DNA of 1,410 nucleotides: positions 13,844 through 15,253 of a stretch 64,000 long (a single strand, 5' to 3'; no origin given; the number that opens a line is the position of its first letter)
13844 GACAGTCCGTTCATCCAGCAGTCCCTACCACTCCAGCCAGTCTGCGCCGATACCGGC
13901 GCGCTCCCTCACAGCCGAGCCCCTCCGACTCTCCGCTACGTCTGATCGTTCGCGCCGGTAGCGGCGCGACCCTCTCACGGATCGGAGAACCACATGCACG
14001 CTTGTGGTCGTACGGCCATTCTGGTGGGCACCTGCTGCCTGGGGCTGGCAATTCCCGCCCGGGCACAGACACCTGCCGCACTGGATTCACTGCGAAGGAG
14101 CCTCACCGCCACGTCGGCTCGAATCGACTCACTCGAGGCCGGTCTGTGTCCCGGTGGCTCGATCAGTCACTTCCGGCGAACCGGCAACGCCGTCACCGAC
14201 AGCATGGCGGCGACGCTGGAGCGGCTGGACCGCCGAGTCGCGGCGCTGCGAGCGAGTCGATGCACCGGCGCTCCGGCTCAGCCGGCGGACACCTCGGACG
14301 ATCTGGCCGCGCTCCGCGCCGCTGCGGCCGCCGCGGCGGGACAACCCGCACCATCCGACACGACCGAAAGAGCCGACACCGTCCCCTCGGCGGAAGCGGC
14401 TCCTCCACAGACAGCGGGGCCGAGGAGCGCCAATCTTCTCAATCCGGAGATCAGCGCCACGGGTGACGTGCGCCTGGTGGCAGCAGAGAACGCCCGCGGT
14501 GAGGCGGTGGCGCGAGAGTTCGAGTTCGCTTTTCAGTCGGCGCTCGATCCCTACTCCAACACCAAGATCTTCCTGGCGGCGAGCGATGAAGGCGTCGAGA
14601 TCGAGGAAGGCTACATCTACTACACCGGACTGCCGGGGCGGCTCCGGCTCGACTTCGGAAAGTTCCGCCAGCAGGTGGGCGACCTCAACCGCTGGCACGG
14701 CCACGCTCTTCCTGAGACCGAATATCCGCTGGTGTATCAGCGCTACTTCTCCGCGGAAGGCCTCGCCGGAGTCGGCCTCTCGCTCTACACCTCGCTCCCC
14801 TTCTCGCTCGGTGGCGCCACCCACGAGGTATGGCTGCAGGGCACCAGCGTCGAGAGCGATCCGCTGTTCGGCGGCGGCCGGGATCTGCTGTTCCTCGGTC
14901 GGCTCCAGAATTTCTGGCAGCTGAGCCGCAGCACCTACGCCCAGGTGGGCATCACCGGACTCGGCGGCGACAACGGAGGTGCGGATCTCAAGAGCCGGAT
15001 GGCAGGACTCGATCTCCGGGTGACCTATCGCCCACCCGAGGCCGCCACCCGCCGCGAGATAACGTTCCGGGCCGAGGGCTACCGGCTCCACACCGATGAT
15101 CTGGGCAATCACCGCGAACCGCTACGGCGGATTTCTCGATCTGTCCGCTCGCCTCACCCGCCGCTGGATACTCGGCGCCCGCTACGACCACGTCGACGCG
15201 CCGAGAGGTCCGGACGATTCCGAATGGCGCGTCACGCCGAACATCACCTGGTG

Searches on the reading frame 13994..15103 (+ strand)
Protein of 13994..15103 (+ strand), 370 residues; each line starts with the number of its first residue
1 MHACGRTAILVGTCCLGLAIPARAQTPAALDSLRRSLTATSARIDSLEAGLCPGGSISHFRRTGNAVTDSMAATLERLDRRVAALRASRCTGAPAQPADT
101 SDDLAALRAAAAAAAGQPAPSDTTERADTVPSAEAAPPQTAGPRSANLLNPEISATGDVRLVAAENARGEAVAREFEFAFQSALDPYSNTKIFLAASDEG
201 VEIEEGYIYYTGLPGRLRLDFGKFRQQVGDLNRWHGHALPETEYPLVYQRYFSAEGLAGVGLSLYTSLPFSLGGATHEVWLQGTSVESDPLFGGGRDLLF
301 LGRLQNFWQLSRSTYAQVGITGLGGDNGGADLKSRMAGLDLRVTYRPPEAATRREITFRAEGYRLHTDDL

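Call 65: find_homologous_proteins(query=window:13994-15103:+, max_evalue=1e-20)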
Query window:13994-15103:+ (370 aa): 1847 proteins with E <= 1e-20 among 8000 candidates; the best 120 are listed.
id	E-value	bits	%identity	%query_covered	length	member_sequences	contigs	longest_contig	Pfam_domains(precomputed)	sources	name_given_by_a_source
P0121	3.9e-241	818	100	100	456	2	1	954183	-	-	-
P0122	8.6e-210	715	88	100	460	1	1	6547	-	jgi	jgi:hypothetical protein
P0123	2.2e-209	713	88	100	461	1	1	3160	-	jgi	jgi:hypothetical protein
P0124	4.5e-209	712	88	100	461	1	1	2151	-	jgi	jgi:hypothetical protein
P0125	6.3e-209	712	88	100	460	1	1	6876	-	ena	-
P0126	1.1e-208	711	88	100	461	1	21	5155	-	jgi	jgi:hypothetical protein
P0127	1.1e-208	711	88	100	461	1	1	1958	-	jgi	jgi:hypothetical protein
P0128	1.1e-208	711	87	100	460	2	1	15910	-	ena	-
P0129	1.3e-208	711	87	100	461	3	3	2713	-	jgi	jgi:hypothetical protein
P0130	3.5e-208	709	88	100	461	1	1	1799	-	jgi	jgi:hypothetical protein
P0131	6.5e-206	702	86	100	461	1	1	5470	-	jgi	jgi:hypothetical protein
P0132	3.5e-205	699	87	100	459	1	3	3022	-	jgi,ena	jgi:hypothetical protein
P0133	5.5e-205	699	87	100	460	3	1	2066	-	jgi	jgi:hypothetical protein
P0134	3.4e-204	696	86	100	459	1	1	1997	-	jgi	jgi:hypothetical protein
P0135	1.0e-203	695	87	100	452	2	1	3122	-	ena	-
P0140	2.4e-192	657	80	100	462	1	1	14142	-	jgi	jgi:hypothetical protein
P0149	1.4e-175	602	76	100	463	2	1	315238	-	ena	-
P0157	6.7e-163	560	72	100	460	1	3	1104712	-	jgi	jgi:hypothetical protein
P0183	1.5e-156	540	71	100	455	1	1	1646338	-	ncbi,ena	-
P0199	4.3e-154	531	68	100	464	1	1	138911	-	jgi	jgi:hypothetical protein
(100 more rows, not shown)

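Call 66: find_encoding_contigs(protein=P0140, flank=4000, max_places=1)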
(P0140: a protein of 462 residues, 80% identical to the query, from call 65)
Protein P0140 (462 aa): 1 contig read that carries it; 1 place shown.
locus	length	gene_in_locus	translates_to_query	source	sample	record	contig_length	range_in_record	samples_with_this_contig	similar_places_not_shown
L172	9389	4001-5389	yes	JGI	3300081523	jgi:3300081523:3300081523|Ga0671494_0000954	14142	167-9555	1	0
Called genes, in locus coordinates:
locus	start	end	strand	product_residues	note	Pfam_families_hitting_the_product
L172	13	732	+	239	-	-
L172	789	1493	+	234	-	PF00106:adh_short, PF08659:KR, PF13561:adh_short_C2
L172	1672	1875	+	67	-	-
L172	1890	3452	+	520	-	PF01590:GAF, PF13185:GAF_2, PF13492:GAF_3, PF00512:HisKA, PF02518:HATPase_c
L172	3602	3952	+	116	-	-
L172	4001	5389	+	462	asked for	-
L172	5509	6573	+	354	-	PF01297:ZnuA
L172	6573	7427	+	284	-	PF00950:ABC-3, PF01032:FecCD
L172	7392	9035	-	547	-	PF01590:GAF (faint), PF13185:GAF_2 (faint)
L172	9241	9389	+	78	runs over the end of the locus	PF00403:HMA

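Call 67: find_encoding_contigs(protein=P0149, flank=4000, max_places=1)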
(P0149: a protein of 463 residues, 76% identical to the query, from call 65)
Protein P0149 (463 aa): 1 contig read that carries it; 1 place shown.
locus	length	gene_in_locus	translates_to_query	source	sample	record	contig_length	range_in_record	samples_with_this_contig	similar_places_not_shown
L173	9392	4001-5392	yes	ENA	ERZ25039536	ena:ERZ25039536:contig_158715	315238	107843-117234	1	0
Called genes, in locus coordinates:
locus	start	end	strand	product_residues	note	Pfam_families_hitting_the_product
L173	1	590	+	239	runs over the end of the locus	-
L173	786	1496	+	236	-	PF00106:adh_short, PF08659:KR, PF13561:adh_short_C2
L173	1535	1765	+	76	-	-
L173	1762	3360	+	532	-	PF01590:GAF, PF13185:GAF_2, PF13492:GAF_3, PF00512:HisKA, PF02518:HATPase_c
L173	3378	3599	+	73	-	-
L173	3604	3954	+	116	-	-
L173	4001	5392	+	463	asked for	-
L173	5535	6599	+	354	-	PF01297:ZnuA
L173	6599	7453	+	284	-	PF00950:ABC-3, PF01032:FecCD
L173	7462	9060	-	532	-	PF01590:GAF (faint), PF13185:GAF_2 (weak)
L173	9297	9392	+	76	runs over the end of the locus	-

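Call 68: find_encoding_contigs(protein=P0157, flank=4000, max_places=1)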
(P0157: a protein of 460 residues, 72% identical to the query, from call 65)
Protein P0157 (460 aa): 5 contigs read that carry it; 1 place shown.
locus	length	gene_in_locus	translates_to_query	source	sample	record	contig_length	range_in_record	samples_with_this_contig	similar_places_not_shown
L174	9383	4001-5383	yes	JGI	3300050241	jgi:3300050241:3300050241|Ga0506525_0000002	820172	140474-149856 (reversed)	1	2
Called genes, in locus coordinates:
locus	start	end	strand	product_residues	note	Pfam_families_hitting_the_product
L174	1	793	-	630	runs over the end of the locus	PF13304:AAA_21 (faint), PF00005:ABC_tran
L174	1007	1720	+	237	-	PF00106:adh_short, PF08659:KR, PF13561:adh_short_C2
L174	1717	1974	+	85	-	-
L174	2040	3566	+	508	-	PF01590:GAF, PF13185:GAF_2, PF13492:GAF_3, PF00512:HisKA, PF02518:HATPase_c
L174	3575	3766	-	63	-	-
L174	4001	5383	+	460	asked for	-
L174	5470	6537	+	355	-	PF01297:ZnuA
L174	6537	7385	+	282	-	PF00950:ABC-3, PF01032:FecCD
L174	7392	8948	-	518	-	PF01590:GAF (faint), PF13185:GAF_2 (faint)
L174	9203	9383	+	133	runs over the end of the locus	PF13473:Cupredoxin_1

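Call 69: find_encoding_contigs(protein=P0183, flank=4000, max_places=1)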
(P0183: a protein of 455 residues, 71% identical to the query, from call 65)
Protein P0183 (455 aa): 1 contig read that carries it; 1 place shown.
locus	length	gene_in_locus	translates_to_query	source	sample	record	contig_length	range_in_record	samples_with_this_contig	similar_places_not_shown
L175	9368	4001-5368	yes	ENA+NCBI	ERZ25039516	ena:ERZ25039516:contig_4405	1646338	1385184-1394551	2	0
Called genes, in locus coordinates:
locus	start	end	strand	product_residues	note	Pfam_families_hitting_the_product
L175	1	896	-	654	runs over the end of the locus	PF13304:AAA_21 (faint), PF00005:ABC_tran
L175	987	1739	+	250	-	PF00106:adh_short, PF08659:KR, PF13561:adh_short_C2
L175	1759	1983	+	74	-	-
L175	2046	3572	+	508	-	PF01590:GAF, PF13185:GAF_2, PF13492:GAF_3, PF00512:HisKA, PF02518:HATPase_c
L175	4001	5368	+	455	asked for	-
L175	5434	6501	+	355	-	PF01297:ZnuA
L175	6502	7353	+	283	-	PF00950:ABC-3, PF01032:FecCD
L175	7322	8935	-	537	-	PF01590:GAF (faint), PF13492:GAF_3 (faint), PF13185:GAF_2 (weak)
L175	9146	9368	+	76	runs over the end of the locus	PF00403:HMA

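Call 70: find_encoding_contigs(protein=P0199, flank=4000, max_places=1)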
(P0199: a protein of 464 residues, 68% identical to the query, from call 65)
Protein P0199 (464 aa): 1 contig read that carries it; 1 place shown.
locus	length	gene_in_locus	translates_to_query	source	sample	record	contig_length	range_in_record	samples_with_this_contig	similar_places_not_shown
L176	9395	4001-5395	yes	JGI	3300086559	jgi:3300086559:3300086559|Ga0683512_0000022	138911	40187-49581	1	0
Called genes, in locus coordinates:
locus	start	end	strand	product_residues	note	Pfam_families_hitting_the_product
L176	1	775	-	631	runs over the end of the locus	PF13304:AAA_21 (faint), PF00005:ABC_tran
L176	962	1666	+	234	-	PF00106:adh_short, PF08659:KR, PF13561:adh_short_C2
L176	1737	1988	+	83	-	-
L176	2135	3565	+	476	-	PF01590:GAF, PF13185:GAF_2, PF13492:GAF_3, PF00512:HisKA, PF02518:HATPase_c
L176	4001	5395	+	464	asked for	-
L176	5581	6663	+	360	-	PF01297:ZnuA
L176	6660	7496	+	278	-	PF00950:ABC-3, PF01032:FecCD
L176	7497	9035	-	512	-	PF01590:GAF (faint), PF13185:GAF_2 (faint)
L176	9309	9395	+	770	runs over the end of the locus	PF00403:HMA, PF00122:E1-E2_ATPase, PF00702:Hydrolase, PF08282:Hydrolase_3 (faint)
